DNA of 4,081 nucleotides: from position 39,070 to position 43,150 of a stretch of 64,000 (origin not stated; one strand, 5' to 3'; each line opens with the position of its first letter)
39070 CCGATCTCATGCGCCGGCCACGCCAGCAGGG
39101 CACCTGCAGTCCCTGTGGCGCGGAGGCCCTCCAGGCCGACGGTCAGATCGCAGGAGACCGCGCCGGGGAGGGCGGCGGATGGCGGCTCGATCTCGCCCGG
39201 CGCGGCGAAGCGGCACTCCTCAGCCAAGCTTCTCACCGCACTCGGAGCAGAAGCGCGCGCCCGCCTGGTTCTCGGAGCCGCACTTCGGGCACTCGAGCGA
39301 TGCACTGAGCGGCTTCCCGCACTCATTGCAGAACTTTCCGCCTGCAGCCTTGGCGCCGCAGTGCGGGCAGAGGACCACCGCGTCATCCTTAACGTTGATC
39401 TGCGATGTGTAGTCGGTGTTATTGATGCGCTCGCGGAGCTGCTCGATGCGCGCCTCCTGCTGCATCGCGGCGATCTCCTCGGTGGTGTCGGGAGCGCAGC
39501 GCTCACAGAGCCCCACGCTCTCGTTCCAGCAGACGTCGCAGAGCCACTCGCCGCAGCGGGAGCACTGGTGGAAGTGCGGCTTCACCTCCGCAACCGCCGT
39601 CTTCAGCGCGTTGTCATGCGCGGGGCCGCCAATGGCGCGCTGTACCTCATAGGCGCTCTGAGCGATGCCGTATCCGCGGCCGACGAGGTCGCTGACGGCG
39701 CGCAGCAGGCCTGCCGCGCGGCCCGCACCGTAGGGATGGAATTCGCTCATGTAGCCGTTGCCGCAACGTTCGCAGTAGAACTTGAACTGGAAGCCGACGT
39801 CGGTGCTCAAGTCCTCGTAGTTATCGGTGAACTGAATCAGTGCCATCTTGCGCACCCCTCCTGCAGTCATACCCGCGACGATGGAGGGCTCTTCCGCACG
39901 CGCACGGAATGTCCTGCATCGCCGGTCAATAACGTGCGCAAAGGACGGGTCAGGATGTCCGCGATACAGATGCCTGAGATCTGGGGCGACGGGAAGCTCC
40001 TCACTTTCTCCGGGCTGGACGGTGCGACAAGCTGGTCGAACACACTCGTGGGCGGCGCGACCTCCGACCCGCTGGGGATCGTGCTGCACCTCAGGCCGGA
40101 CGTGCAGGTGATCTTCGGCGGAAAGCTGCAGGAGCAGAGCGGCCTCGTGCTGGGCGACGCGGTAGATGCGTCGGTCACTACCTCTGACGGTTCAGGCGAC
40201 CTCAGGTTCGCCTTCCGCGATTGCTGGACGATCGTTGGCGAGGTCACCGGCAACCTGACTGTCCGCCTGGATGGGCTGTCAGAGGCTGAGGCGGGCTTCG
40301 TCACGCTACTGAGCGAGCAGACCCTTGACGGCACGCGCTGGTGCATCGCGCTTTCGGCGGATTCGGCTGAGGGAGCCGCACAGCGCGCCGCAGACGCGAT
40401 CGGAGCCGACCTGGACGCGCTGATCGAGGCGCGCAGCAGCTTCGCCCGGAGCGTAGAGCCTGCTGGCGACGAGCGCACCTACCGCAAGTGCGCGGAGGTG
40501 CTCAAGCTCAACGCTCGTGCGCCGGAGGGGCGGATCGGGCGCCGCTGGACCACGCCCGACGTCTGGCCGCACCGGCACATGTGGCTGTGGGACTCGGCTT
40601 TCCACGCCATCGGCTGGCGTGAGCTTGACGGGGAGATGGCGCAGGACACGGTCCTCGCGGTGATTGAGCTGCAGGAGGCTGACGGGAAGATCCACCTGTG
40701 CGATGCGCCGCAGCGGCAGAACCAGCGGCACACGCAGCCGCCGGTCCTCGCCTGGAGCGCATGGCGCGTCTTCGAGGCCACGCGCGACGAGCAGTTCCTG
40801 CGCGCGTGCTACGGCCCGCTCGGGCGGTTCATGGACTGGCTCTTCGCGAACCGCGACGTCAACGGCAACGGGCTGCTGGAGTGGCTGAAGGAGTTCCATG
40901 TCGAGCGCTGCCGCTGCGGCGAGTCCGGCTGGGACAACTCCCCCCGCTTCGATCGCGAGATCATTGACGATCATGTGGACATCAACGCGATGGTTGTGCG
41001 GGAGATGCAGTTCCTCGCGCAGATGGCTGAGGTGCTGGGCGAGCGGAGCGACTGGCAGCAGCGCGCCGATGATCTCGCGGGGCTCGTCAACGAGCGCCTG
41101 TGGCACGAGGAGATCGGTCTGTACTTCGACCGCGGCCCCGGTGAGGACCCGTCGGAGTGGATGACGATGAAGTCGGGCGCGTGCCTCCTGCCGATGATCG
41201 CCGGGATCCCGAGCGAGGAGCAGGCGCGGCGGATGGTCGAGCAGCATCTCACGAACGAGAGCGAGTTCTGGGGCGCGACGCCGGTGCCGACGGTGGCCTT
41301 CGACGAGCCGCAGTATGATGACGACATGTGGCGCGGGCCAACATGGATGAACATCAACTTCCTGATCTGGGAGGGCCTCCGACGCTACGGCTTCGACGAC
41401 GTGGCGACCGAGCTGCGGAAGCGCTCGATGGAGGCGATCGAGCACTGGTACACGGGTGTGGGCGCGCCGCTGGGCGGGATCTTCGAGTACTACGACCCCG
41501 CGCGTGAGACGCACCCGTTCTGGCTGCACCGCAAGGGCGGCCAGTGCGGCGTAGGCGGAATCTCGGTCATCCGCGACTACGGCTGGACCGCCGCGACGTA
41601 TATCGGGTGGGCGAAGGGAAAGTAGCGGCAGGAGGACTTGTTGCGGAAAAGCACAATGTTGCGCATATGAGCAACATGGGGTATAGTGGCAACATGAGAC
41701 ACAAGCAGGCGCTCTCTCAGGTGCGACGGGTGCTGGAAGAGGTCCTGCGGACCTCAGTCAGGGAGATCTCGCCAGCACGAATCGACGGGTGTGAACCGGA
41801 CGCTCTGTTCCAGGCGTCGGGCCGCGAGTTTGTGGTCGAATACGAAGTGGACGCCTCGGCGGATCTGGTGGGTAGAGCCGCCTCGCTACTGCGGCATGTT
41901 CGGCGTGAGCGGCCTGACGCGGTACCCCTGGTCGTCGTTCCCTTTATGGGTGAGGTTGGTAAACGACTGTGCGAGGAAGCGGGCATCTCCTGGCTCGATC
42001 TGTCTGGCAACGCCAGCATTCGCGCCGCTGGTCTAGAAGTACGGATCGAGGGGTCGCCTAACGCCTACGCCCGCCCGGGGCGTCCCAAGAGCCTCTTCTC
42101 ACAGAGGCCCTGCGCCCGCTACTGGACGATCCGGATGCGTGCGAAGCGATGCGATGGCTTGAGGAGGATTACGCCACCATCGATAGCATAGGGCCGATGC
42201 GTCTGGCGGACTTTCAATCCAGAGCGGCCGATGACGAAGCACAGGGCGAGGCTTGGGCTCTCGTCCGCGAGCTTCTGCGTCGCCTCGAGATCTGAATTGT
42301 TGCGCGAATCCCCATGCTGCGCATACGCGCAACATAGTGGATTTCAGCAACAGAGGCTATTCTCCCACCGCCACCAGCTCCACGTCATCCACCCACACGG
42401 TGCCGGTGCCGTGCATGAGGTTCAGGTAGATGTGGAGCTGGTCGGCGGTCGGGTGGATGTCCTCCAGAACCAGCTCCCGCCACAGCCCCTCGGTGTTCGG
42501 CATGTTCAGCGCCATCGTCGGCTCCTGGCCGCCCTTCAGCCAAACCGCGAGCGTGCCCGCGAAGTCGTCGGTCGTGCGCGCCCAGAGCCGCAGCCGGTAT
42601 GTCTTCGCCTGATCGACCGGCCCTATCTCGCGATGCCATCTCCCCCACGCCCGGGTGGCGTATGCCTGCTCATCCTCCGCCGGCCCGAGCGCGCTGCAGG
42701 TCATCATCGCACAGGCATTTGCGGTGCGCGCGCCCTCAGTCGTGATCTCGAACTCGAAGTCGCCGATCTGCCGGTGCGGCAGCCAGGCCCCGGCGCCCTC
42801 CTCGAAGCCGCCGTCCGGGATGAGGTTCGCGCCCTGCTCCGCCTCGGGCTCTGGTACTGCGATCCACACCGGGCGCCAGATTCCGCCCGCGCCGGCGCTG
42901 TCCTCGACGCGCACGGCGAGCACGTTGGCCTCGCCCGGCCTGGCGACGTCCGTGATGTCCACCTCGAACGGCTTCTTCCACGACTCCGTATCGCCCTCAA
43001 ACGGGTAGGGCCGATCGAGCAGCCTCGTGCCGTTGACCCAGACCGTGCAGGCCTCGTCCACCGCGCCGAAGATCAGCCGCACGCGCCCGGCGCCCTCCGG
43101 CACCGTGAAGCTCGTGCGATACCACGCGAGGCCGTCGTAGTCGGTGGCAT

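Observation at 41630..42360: Lower-GC islet: frameshifted hypothetical gene bracketed by related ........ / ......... palindromic repeat clusters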

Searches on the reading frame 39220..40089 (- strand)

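Call 73: search_protein_families(library=pfam, proteins=[window:39220-40089:-], max_evalue=0.001)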
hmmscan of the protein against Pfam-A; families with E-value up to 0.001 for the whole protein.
window:39220-40089:- (289 aa): 5 families
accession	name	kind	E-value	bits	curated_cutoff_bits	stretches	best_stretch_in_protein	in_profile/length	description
PF13248.11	Zn_ribbon_3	-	1e-09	37.9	27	2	266-288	4-26/26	zinc-ribbon domain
PF13240.11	Zn_Ribbon_1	-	1.5e-09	37.7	25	1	267-288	2-23/23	zinc-ribbon domain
PF12773.13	DZR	-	7.7e-09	36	27.3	1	241-285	1-45/45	Double zinc ribbon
PF24463.1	DUF7577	-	4.6e-07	29.8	28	1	266-288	4-26/27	Domain of unknown function (DUF7577)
PF14445.12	Prok-RING_2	-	0.00037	21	22.4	1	173-199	22-48/56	Prokaryotic RING finger family 2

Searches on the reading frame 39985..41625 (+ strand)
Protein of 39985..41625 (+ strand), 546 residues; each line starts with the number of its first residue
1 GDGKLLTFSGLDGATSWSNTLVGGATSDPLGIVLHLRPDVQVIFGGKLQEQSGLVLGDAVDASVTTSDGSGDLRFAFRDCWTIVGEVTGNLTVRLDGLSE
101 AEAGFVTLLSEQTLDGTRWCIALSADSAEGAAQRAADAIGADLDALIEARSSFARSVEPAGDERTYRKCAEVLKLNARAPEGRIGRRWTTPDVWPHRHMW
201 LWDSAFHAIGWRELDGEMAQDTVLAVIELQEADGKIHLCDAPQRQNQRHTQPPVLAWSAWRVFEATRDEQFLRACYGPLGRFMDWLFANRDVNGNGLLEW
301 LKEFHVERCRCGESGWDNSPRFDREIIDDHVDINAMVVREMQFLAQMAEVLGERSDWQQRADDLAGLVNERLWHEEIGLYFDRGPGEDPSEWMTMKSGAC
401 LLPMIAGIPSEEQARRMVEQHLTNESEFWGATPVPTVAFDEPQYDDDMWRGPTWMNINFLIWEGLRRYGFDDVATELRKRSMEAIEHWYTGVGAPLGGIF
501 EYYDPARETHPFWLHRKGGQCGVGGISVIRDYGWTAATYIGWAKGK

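Call 40: search_protein_families(library=pfam, proteins=[window:39985-41625:+], max_evalue=0.01)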
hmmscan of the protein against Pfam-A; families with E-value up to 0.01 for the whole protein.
window:39985-41625:+ (546 aa): 4 families
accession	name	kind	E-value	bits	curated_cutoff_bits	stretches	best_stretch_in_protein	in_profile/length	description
PF22422.2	MGH1-like_GH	-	2.3e-57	195.6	27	1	198-535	3-356/356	Mannosylglycerate hydrolase MGH1-like glycoside hydrolase domain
PF01204.24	Trehalase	-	5.5e-20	72.2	21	1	331-541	307-506/512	Trehalase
PF03200.22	Glyco_hydro_63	-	2.6e-12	46.7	22.4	1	200-478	93-434/492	Glycosyl hydrolase family 63 C-terminal domain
PF17389.8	Bac_rhamnosid6H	-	7.6e-07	29.2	24.5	1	250-424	98-252/339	Bacterial alpha-L-rhamnosidase 6 hairpin glycosidase domain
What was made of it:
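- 39955..41625 (+): Upstream flanking gene: GH63/MGH1-like glycoside hydrolase. Not part of the module; it marks the conserved insertion site. Pfam: MGH1-like_GH 2.3e-57, Trehalase, Glyco_hydro_63 (call 40).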

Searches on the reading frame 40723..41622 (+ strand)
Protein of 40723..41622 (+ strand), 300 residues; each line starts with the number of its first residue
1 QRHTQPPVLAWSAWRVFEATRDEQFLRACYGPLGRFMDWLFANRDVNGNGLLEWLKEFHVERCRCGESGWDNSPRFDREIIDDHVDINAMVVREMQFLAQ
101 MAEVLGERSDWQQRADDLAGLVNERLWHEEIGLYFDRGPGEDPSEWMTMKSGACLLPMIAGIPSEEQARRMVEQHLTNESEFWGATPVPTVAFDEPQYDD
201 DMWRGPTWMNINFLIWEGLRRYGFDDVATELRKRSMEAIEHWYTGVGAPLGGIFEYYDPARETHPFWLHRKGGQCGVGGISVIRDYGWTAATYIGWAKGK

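Call 54: find_homologous_proteins(query=window:40723-41622:+, max_evalue=1e-60)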
Query window:40723-41622:+ (300 aa): 9 proteins with E <= 1e-60 among 701 candidates.
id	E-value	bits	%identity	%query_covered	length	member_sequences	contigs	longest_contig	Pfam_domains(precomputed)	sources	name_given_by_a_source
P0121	1.2e-100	355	68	74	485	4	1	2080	PF17389.9,PF01204.25,PF03200.23,PF22422.3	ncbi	-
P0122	1.9e-91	325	50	99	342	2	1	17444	PF17389.9,PF01204.25,PF03200.23,PF22422.3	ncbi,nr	ncbi:MAG TPA: hypothetical protein DGT21_07320 [Armatimonadetes bacterium]|nr:hypothetical protein [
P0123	2.7e-85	305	49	98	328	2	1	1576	PF17389.9,PF01204.25,PF03200.23,PF22422.3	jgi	jgi:neutral trehalase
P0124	1.1e-69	253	45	96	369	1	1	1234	PF17389.9,PF01204.25,PF03200.23,PF22422.3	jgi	jgi:glycogen debranching enzyme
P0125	2.5e-68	249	81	45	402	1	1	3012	PF01204.25,PF22422.3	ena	-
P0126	1.8e-64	236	40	96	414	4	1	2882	PF17389.9,PF01204.25,PF03200.23,PF22422.3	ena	-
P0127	1.6e-63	233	39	97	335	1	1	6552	PF17389.9,PF01204.25,PF03200.23,PF22422.3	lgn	-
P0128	1.7e-62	230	43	99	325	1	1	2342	PF17389.9,PF01204.25,PF03200.23,PF22422.3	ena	-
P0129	6.8e-61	225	40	99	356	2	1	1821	PF01204.25,PF03200.23,PF22422.3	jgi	jgi:glycogen debranching enzyme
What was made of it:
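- Tried and rejected: It returned only 9 mostly distant or truncated hits and I did not pursue it (call 54).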

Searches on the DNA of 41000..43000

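Call 51: search_rna_families(source=window, start=41000, end=43000, threshold=evalue, max_evalue=1)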
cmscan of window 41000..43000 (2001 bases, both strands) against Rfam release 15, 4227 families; matches with E-value up to 1: 1.
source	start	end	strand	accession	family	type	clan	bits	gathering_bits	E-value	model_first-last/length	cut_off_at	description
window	42300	42350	-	RF03403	mir-5366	Gene; miRNA;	-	22.3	73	0.12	1-71/71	no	mir-5366 microRNA precursor family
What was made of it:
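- Tried and rejected: An E-value-mode scan over 41000-43000 gave only a sub-threshold miRNA-hairpin match to the 3' palindrome (call 51).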

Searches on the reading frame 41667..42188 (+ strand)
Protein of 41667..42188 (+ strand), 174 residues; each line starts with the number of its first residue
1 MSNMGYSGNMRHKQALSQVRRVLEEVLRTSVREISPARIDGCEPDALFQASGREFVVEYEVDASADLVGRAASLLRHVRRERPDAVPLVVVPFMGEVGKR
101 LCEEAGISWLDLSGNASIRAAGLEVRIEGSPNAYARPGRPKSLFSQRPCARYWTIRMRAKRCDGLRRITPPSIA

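Call 6: search_protein_families(library=pfam, proteins=[window:41667-42188:+], max_evalue=1)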
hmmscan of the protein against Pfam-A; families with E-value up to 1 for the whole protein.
seq(174 aa): 1 family
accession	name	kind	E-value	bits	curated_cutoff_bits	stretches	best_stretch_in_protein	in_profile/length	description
PF02445.21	NadA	-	0.35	10.4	27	1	58-108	21-71/295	Quinolinate synthetase A protein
